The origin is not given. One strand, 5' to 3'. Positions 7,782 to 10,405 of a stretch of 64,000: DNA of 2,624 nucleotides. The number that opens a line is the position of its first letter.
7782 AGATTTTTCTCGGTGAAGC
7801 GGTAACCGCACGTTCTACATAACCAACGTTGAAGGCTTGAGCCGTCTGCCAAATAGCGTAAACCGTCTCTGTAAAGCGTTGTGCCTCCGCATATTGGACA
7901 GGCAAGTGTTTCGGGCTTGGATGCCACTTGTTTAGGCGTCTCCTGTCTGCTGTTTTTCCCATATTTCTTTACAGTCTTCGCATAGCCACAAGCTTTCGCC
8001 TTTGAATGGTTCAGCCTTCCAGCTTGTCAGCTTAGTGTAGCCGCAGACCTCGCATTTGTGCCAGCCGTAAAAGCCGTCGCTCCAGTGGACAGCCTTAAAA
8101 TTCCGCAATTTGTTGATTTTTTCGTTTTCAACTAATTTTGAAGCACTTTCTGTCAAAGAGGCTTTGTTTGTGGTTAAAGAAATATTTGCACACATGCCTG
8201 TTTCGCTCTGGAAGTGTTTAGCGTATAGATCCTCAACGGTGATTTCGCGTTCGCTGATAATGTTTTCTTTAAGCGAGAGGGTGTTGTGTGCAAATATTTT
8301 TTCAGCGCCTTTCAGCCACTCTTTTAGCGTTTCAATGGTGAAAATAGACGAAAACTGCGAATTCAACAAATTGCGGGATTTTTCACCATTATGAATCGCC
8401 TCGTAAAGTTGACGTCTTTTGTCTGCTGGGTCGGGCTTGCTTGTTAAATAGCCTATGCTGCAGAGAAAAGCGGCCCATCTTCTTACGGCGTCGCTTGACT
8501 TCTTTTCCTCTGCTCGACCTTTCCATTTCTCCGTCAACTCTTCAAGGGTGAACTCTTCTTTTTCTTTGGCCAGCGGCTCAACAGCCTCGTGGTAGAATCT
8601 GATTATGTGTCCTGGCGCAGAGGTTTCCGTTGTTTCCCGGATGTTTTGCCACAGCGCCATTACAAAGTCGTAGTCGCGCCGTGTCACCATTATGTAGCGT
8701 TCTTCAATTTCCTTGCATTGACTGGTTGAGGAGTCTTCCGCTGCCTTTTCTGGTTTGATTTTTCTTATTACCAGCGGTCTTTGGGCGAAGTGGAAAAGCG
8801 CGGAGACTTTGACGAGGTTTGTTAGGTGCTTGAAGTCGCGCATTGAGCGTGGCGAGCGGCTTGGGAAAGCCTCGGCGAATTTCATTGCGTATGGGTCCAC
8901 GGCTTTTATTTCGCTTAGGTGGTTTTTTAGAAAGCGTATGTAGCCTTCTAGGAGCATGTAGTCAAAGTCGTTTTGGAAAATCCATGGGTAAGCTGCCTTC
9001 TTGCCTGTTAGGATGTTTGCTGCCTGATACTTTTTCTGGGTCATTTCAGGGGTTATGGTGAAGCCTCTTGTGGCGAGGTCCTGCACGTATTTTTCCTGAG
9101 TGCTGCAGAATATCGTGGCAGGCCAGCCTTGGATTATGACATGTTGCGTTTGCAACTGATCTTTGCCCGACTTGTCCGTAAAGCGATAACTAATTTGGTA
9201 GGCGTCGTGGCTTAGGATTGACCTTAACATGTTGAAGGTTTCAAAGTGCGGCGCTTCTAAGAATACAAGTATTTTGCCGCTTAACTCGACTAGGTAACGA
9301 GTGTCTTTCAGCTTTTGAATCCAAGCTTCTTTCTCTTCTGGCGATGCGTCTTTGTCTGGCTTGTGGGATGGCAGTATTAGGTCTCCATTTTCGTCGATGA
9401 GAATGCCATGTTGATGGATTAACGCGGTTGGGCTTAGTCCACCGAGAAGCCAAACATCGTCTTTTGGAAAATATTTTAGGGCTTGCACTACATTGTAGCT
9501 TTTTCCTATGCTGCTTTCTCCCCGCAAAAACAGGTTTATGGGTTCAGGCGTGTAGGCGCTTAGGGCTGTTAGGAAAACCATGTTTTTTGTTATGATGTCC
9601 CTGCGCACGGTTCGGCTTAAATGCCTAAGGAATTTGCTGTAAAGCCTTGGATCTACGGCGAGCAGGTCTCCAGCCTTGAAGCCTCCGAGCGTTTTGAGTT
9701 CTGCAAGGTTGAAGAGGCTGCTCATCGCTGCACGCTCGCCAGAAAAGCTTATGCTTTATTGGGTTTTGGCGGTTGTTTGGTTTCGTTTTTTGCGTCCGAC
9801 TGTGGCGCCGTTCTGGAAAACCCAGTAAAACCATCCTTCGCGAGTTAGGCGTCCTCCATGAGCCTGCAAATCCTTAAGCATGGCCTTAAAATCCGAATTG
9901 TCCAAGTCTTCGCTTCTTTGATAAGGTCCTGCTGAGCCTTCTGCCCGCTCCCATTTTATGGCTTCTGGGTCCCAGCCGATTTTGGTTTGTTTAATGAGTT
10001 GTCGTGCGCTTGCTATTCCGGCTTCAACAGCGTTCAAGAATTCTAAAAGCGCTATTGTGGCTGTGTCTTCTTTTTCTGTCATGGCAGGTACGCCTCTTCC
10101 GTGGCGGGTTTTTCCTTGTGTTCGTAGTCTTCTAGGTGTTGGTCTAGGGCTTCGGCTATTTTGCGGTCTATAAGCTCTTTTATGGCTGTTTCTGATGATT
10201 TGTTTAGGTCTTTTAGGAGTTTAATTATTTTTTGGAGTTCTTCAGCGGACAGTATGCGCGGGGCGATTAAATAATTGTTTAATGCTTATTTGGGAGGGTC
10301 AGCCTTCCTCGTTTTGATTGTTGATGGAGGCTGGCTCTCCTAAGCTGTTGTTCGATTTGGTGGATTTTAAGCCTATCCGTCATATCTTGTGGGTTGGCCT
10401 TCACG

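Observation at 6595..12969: The whole interval between two convergent tRNA genes is mobile-element DNA, including a very compact 4-gene integrated element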

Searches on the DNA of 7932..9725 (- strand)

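Call 23: search_rna_families(sources=[L001, L003, L004, L005], threshold=gathering)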
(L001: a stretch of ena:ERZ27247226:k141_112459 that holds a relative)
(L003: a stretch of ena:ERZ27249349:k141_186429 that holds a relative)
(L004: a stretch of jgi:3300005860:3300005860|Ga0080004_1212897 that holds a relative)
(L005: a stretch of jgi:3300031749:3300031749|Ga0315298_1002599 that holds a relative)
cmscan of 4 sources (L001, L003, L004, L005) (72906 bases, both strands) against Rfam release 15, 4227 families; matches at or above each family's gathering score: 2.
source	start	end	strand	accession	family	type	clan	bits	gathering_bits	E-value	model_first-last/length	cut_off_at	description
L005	12991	13075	-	RF00005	tRNA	Gene; tRNA;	CL00001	50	29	1.2e-07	1-71/71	no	tRNA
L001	10230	10337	-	RF00005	tRNA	Gene; tRNA;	CL00001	40.5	29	4.7e-05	1-71/71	no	tRNA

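Call 29: search_rna_families(sources=[L006, L007, L008], threshold=gathering)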
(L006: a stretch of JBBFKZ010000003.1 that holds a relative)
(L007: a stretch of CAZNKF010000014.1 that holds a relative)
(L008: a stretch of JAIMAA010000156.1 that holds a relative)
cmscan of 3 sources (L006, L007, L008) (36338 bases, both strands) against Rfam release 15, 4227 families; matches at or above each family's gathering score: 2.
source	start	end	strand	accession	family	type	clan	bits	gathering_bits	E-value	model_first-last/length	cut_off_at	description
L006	11006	11080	-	RF00005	tRNA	Gene; tRNA;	CL00001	63.9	29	8.6e-12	1-71/71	no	tRNA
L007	11504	11611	+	RF00005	tRNA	Gene; tRNA;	CL00001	51.2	29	2.6e-08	1-71/71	no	tRNA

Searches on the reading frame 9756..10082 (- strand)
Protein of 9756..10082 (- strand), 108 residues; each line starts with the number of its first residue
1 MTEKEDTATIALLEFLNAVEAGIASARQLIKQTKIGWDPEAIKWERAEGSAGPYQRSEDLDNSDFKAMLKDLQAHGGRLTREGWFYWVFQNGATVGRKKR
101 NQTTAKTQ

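Call 8: search_protein_families(library=pfam, proteins=[window:9756-10082:-], max_evalue=0.1)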
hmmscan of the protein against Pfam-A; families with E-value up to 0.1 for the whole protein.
window:9756-10082:- (108 aa): 0 families

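Call 17: search_protein_families(library=phrogs, proteins=[window:9756-10082:-], max_evalue=0.1)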
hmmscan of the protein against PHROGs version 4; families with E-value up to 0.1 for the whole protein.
window:9756-10082:- (108 aa): 0 families

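Call 18: search_protein_families(library=ncbifam, proteins=[window:9756-10082:-], max_evalue=0.1)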
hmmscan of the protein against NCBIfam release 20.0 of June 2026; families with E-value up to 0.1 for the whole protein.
window:9756-10082:- (108 aa): 0 families

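Call 101: predict_structure(alignment_id=A2)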
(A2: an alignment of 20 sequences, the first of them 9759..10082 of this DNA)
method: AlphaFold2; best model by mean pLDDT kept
length: 108 residues; sequences in the alignment: 20
mean_pLDDT: 76.1   pTM: 0.54
mean pLDDT of the five models: 76.1, 75.4, 72.8, 72.7, 69.7
residues with pLDDT >= 90: 20; 70-90: 54; 50-70: 24; < 50: 10
segments of 3 or more residues with pLDDT < 50: 31-33, 103-108
pLDDT, mean of each block of 10 residues (from residue 1): 61 73 59 66 87 87 88 88 88 88 46
secondary structure, 60 per line:
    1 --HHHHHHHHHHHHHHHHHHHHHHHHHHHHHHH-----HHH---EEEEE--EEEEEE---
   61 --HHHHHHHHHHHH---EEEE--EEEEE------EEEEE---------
elements in order: H3-33 E45-49 E52-57 H63-74 E78-81 E84-88 E95-99

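Call 105: fold_search(model_id=the predicted structure, library=pdb)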
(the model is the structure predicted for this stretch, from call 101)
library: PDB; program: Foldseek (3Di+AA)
matches with E <= 10: 459; with E <= 0.001: 0
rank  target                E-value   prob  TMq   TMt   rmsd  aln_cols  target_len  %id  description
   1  7c5z_A                3.6e-01  0.25  0.26  0.31   7.9        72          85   18  Crystal structure of spring viremia of carp virus phosphoprotein central domain (released 2020-08-05)
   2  4ddq_B                5.3e-01  0.20  0.26  0.09   7.3        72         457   14  Structural plasticity of the Bacillus subtilis GyrA homodimer (released 2013-02-13)
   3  6z1p_Ag               8.3e-01  0.09  0.18  0.13  10.9        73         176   11  Structure of the mitochondrial ribosome from Tetrahymena thermophila (released 2020-06-24)
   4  8oz0_H                9.4e-01  0.14  0.25  0.20   6.2        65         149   11  Structure of a human 48S translation initiation complex with eIF4F and eIF4A (released 2024-02-07)
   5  2xct_B                1.0e+00  0.13  0.25  0.06   7.4        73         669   10  The twinned 3.35A structure of S. aureus Gyrase complex with Ciprofloxacin and DNA (released 2010-08-25)
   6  9dd4_A                1.1e+00  0.14  0.23  0.21   5.7        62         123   14  Crystal Structure of Designed facilitated dissociation target LHD101An1: LHD101A with an N-terminal extension (released 2025-08-20)
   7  4zgf                  1.2e+00  0.08  0.20  0.16  12.4       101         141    9  Crystal structure of a duf4847 family protein (BVU_2626) from Bacteroides vulgatus ATCC 8482 at 1.00 A resolution (released 2015-05-06)
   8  9cxm_B                1.3e+00  0.10  0.21  0.10   8.0        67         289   12  Crystal structure of Human FN3K bound with ATP and DMF (released 2024-12-18)
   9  9dd0_C                1.5e+00  0.13  0.26  0.13   5.6        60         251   13  Designed allosteric facilitated dissociation switch AS1 in complex state TH with methylated lysines, crystal #2 (released 2025-08-20)
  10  6fqm_c                1.5e+00  0.11  0.25  0.08   7.4        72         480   11  3.06A COMPLEX OF S.AUREUS GYRASE with imidazopyrazinone T1 AND DNA (released 2018-04-04)
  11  1q67_B                1.5e+00  0.08  0.25  0.18  13.4       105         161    8  Crystal structure of Dcp1p (released 2004-03-02)
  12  8c7g_C                1.5e+00  0.08  0.19  0.06   4.1        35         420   11  Drosophila melanogaster Rab7 GEF complex Mon1-Ccz1-Bulli (released 2023-05-17)
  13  9cxn_B                1.5e+00  0.07  0.20  0.10   8.3        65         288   12  Crystal structure of Human FN3K bound with AMPPNP and DMF (released 2024-12-18)
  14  2qkm_C                1.5e+00  0.06  0.21  0.19  13.5       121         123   10  The crystal structure of fission yeast mRNA decapping enzyme Dcp1-Dcp2 complex (released 2008-04-15)
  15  9qux_MODEL_1_A        1.6e+00  0.05  0.18  0.16   9.2        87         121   13  Solution structure of the Homer1 EVH1 domain (released 2025-12-03)
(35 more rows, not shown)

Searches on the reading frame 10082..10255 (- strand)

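Call 17: search_protein_families(library=phrogs, proteins=[window:10082-10255:-], max_evalue=0.1)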
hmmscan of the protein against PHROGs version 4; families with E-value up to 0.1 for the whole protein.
window:10082-10255:- (58 aa): 1 family
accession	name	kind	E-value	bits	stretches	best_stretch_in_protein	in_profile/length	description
phrog_581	-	head and packaging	0.097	12.7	0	8-49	75-117/564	minor head protein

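Call 18: search_protein_families(library=ncbifam, proteins=[window:10082-10255:-], max_evalue=0.1)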
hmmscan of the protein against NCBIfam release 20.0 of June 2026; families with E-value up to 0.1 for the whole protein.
window:10082-10255:- (58 aa): 1 family
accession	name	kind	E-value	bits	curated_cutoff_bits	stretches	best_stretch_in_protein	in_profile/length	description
NF008382.0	PRK11177.1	equivalog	0.057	12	824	1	2-49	80-126/575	phosphoenolpyruvate-protein phosphotransferase PtsI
